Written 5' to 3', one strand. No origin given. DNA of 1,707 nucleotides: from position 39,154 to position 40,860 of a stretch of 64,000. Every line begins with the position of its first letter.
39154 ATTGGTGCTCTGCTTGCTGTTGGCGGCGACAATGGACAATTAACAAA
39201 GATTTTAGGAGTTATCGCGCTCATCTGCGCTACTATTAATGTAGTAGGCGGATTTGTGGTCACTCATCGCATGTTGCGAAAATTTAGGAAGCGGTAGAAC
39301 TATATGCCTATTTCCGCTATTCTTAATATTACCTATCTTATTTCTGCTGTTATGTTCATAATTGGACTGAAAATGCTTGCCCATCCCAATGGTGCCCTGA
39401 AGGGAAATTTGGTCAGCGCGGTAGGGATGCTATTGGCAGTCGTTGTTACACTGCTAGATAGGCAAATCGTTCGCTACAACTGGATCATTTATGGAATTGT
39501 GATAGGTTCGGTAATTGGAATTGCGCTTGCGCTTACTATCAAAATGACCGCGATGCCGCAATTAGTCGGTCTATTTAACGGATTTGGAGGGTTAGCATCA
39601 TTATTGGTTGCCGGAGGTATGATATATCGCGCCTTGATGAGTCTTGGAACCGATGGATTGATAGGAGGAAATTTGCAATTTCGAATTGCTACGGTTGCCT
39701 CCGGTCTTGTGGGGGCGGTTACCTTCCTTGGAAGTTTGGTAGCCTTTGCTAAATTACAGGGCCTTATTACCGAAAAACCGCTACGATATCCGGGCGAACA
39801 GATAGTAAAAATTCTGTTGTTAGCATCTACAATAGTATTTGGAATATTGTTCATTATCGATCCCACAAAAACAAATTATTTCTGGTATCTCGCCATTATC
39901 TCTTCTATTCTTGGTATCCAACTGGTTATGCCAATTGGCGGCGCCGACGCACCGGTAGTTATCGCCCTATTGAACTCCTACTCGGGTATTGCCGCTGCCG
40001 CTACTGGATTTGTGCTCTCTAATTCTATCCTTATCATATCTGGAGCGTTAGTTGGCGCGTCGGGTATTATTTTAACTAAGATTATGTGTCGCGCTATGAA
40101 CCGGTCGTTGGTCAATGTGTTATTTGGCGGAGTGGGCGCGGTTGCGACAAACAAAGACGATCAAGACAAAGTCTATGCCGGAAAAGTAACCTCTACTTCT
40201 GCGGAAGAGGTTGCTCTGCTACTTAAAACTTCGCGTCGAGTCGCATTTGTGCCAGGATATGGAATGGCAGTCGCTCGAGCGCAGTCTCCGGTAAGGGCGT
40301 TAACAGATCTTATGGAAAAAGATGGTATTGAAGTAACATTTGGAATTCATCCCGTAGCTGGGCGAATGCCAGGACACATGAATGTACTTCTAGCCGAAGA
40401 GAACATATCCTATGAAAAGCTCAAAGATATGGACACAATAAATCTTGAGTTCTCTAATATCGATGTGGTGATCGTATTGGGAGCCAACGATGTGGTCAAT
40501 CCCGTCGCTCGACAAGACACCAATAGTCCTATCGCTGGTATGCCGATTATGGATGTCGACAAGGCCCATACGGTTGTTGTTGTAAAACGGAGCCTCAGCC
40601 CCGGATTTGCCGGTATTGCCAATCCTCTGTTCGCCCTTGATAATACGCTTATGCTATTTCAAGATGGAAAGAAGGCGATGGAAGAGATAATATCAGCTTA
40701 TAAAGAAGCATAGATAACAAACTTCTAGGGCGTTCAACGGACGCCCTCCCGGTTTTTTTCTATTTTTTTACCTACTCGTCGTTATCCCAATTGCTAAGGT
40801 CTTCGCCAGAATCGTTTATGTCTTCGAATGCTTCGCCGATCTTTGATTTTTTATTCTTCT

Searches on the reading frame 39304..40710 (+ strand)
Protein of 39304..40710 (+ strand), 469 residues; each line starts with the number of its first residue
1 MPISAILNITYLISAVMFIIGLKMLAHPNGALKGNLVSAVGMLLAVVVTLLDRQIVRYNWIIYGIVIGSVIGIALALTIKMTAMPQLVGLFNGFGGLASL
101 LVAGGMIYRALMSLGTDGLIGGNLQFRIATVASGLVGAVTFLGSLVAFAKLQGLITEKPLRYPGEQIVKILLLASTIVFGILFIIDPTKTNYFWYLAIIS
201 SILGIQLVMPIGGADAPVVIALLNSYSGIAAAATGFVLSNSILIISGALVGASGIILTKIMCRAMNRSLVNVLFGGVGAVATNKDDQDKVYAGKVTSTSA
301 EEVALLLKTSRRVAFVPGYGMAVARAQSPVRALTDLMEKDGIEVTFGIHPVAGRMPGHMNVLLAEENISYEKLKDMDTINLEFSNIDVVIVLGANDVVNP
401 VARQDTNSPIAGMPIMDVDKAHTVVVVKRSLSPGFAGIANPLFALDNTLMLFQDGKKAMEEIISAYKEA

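Call 75: search_protein_families(library=ncbifam, proteins=[window:39304-40710:+])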
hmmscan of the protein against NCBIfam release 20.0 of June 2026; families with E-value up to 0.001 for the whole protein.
window:39304-40710:+ (469 aa): 1 family
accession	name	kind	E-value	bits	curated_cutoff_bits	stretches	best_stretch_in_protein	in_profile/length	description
NF006974.0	PRK09444.1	equivalog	3.7e-135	451.7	689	1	5-465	4-459/460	Re/Si-specific NAD(P)(+) transhydrogenase subunit beta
